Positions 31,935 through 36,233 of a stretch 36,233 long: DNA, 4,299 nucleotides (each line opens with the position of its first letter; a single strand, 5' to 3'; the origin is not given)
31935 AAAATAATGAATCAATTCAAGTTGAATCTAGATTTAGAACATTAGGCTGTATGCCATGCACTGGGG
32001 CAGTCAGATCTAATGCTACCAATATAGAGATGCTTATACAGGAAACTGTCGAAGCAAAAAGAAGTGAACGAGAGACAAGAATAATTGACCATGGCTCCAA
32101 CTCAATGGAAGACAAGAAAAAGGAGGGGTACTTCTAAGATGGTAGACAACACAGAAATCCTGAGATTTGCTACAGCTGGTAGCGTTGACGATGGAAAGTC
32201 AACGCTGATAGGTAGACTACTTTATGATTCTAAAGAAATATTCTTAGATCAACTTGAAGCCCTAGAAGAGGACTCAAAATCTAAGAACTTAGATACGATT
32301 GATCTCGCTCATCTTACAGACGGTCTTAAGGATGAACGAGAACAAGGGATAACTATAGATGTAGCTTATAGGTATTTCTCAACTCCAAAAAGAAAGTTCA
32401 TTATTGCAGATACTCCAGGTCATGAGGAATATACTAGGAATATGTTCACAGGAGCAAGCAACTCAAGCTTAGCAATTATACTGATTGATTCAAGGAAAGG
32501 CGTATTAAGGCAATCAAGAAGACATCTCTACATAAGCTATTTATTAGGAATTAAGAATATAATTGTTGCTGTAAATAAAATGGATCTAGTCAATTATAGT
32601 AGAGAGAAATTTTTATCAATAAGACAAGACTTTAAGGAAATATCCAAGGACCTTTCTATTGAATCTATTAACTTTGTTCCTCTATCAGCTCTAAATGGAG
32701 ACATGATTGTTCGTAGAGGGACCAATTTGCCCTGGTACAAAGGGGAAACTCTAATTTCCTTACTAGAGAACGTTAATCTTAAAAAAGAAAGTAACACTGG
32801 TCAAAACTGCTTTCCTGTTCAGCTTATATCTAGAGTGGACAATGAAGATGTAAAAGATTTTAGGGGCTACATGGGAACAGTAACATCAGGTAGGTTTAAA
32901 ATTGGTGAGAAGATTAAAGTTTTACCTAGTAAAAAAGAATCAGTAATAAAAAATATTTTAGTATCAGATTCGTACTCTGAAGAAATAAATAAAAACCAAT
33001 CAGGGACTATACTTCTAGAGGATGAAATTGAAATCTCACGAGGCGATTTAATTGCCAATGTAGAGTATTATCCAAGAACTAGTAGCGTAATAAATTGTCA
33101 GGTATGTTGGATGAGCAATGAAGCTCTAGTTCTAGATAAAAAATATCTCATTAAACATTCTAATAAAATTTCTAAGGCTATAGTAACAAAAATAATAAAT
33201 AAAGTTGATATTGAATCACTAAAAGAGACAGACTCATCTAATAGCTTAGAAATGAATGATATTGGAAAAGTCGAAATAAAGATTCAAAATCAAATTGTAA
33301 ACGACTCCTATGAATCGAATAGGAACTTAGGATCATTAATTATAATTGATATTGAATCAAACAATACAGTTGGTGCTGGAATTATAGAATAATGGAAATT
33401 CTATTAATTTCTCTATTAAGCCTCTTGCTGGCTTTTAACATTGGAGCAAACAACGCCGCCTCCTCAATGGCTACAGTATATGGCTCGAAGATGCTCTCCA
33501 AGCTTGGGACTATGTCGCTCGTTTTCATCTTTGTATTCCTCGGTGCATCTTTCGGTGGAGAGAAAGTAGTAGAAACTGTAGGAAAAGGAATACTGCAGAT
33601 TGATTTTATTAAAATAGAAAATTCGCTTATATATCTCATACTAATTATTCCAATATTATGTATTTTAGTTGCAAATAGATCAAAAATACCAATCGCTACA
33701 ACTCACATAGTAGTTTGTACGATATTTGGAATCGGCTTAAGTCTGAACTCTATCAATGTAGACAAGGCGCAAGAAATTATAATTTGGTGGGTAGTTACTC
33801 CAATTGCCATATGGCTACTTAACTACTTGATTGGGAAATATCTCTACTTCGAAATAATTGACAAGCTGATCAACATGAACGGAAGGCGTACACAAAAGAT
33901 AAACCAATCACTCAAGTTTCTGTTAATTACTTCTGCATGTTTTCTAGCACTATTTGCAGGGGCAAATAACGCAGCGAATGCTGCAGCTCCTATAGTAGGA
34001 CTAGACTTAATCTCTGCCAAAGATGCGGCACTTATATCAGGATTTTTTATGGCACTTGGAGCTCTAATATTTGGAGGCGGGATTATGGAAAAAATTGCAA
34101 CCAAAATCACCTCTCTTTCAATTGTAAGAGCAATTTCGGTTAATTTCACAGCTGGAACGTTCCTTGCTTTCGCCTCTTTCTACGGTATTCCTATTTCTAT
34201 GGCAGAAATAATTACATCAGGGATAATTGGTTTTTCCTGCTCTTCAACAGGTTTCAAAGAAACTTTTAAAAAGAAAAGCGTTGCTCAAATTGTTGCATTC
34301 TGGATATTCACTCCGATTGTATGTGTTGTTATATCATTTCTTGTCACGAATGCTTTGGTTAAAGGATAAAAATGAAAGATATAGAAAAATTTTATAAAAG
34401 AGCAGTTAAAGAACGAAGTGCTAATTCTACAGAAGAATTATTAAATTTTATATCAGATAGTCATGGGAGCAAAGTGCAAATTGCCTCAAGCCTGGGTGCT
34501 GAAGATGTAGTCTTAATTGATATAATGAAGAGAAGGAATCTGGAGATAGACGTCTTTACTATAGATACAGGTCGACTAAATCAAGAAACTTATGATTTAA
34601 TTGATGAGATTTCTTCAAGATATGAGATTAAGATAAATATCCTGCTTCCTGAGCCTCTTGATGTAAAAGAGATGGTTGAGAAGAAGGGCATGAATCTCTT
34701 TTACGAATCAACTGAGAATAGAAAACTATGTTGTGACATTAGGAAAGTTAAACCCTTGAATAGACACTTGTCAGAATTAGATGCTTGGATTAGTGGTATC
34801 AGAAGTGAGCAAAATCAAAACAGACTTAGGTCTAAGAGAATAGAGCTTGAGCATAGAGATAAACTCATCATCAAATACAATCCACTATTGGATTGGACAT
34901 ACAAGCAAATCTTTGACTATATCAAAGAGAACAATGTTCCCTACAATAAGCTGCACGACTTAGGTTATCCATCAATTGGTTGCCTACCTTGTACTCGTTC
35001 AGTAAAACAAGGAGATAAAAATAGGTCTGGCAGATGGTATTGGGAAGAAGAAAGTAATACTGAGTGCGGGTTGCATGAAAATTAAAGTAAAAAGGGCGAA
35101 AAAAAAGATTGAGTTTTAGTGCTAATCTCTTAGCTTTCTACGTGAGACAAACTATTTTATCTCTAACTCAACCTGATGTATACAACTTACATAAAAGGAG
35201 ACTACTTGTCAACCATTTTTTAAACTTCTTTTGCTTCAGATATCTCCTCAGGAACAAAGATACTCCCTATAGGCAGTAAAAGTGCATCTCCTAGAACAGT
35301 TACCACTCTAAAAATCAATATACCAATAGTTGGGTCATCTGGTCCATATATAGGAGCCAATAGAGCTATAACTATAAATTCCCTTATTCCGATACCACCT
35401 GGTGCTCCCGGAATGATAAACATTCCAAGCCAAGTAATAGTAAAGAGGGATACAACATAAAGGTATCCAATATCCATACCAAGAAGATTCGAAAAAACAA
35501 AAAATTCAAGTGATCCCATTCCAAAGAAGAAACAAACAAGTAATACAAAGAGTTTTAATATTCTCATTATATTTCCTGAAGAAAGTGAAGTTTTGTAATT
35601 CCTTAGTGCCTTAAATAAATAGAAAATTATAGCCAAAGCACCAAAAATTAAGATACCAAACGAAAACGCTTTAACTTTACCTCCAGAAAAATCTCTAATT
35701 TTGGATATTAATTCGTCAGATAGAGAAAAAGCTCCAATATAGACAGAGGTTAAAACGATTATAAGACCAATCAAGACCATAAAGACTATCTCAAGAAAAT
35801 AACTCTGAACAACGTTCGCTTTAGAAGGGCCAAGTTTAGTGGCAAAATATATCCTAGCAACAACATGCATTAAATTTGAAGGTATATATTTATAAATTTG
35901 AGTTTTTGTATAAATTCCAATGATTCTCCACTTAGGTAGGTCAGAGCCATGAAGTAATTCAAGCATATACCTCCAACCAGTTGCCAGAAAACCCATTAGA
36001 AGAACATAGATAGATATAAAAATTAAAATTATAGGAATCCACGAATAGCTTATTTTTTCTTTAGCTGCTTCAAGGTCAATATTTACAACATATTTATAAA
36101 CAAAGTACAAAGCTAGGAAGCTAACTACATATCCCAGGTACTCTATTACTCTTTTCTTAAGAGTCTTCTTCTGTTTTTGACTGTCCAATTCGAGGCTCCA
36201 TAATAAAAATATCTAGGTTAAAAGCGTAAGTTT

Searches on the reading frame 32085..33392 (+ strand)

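Call 7: search_protein_families(library=pfam, proteins=[window:32085-33392:+])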
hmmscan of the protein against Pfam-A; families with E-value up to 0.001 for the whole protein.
window:32085-33392:+ (435 aa): 3 families
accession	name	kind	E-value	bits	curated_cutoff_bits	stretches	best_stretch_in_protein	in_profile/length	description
PF00009.33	GTP_EFTU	-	2.1e-41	142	26.5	1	24-209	2-176/188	Elongation factor Tu GTP binding domain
PF22594.2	GTP-eEF1A_C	-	3.4e-22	79.2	27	1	337-435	3-101/101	GTP-eEF1A C-terminal domain-like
PF01926.29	MMR_HSR1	-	6.2e-06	26.7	21.9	0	85-165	28-113/113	50S ribosome-binding GTPase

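Call 67: search_protein_families(library=ncbifam, proteins=[window:32085-33392:+], max_evalue=0.00001)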
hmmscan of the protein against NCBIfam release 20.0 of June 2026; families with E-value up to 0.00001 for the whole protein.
window:32085-33392:+ (435 aa): 28 families (the best 25 are shown)
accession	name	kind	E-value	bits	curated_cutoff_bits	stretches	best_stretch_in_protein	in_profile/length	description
NF004035.0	PRK05506.1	subfamily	2e-171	571.5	715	1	16-435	15-431/632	bifunctional sulfate adenylyltransferase subunit 1/adenylylsulfate kinase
NF003478.0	PRK05124.1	equivalog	5.3e-166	552.9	590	1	16-434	18-433/475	sulfate adenylyltransferase subunit CysN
TIGR02034.1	CysN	subfamily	6.9e-156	519.4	336.1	1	26-434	1-406/406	sulfate adenylyltransferase, large subunit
NF008969.0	PRK12317.1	subfamily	6.2e-71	239.2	502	1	21-434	3-418/426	elongation factor 1-alpha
TIGR00483.1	EF-1_alpha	equivalog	7.1e-65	219.1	540.1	1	21-434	3-419/427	translation elongation factor EF-1 subunit alpha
TIGR00475.1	selB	equivalog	4.8e-28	98.2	242.25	1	72-336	23-269/581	selenocysteine-specific translation elongation factor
NF000766.0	PRK00049.1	subfamily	2.2e-23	82.7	449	1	26-280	13-248/396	elongation factor Tu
NF009373.0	PRK12736.1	subfamily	4.9e-23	81.5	452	1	26-283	13-249/394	elongation factor Tu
NF009372.0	PRK12735.1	subfamily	5e-22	78.3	479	1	27-282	14-250/396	elongation factor Tu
TIGR00485.1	EF-Tu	equivalog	1.5e-20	73.3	522.4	1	27-280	14-246/394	elongation factor Tu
NF003077.0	PRK04000.1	equivalog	8.9e-16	58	315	1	99-284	81-258/412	translation initiation factor IF-2 subunit gamma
TIGR03680.1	eif2g_arch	equivalog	1.3e-15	57.6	514.5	1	99-205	77-182/407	translation initiation factor IF-2 subunit gamma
TIGR01394.1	TypA_BipA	equivalog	3.7e-13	48.6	757.3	1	32-308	8-268/594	translational GTPase TypA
TIGR01393.1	lepA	equivalog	3.1e-12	45.6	533.9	1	27-299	5-244/595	translation elongation factor 4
TIGR00231.1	small_GTP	domain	1.2e-11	44.6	42.5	1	31-185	9-137/164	GTP-binding protein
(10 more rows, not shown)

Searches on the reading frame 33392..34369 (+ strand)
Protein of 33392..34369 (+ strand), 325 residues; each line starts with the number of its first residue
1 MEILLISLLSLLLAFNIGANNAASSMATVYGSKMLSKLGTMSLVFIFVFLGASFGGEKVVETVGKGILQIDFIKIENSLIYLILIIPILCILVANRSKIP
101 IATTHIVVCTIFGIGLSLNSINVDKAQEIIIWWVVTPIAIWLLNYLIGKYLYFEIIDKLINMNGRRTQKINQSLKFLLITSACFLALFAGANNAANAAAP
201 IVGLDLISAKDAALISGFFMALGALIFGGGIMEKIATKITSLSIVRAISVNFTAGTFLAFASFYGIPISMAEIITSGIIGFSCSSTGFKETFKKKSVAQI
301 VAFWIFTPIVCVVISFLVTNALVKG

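Call 7: search_protein_families(library=pfam, proteins=[window:33392-34369:+])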
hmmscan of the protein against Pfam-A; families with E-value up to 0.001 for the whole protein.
window:33392-34369:+ (325 aa): 1 family
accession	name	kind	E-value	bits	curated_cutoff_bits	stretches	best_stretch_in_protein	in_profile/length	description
PF01384.25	PHO4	-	1e-48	166.5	33.7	1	17-315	1-350/350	Phosphate transporter family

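Call 67: search_protein_families(library=ncbifam, proteins=[window:33392-34369:+], max_evalue=0.00001)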
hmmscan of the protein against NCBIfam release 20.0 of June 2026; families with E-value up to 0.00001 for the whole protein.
window:33392-34369:+ (325 aa): 1 family
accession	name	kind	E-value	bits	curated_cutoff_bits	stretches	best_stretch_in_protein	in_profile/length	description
NF053884.1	SulfPermCysPBac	equivalog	7.5e-62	209.2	400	1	7-324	6-317/354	sulfate permease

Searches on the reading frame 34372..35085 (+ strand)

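Call 7: search_protein_families(library=pfam, proteins=[window:34372-35085:+])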
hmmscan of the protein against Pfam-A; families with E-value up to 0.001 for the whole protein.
window:34372-35085:+ (237 aa): 1 family
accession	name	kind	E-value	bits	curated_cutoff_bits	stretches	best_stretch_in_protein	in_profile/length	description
PF01507.26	PAPS_reduct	-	1.7e-45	155.6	22.5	1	36-209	3-174/175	Phosphoadenosine phosphosulfate reductase domain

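Call 67: search_protein_families(library=ncbifam, proteins=[window:34372-35085:+], max_evalue=0.00001)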
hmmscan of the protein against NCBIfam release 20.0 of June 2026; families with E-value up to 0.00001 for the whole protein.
window:34372-35085:+ (237 aa): 12 families
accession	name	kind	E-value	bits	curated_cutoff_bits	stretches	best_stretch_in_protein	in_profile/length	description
TIGR02055.1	APS_reductase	subfamily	1.4e-76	256.6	235.3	1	40-234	1-194/194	adenylylsulfate reductase, thioredoxin dependent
NF002537.0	PRK02090.1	equivalog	7.9e-76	254.9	154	1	12-236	20-239/244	phosphoadenylyl-sulfate reductase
TIGR00434.1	cysH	subfamily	2.3e-56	191.1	165.1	1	22-236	3-214/214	phosophoadenylyl-sulfate reductase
TIGR00424.1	APS_reduc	equivalog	5.6e-51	173.6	553.2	1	3-236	87-324/464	5'-adenylylsulfate reductase, thioredoxin-independent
TIGR02057.1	PAPS_reductase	equivalog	5.3e-46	157.3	254.2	1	23-235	16-224/224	phosphoadenosine phosphosulfate reductase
NF006327.0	PRK08557.1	equivalog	7.8e-18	64.4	366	1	9-210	156-357/415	hypothetical protein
NF010368.0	PRK13795.1-3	equivalog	1.9e-12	46.2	588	1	18-210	233-423/635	hypothetical protein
NF010367.0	PRK13795.1-2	equivalog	2.4e-11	42.8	456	1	13-210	220-418/584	hypothetical protein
NF010366.0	PRK13795.1-1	equivalog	4.9e-09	34.9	745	1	34-210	268-446/667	hypothetical protein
NF010369.0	PRK13795.1-4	equivalog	7.6e-08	31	1086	1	1-209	221-430/633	hypothetical protein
NF006351.0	PRK08576.1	equivalog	3.5e-06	25.9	290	1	60-208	262-402/436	hypothetical protein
NF003587.0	PRK05253.1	subfamily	3.6e-06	26.4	195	0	40-153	35-145/301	sulfate adenylyltransferase subunit CysD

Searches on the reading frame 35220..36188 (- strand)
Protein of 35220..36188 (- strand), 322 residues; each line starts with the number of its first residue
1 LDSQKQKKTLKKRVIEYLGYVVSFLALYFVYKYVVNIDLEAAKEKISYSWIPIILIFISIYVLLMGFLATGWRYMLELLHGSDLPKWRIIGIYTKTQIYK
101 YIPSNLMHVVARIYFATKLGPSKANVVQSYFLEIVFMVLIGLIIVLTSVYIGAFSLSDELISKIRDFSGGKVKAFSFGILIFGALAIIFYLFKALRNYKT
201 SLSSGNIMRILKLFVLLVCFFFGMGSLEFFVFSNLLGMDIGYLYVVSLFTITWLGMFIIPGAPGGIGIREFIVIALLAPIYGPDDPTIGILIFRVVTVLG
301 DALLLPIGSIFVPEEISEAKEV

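Call 7: search_protein_families(library=pfam, proteins=[window:35220-36188:-])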
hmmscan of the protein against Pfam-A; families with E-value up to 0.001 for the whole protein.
window:35220-36188:- (322 aa): 1 family
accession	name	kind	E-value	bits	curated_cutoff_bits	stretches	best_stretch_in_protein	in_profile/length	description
PF03706.18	LPG_synthase_TM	-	1.3e-13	51.5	33.4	1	18-300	3-297/302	Lysylphosphatidylglycerol synthase TM region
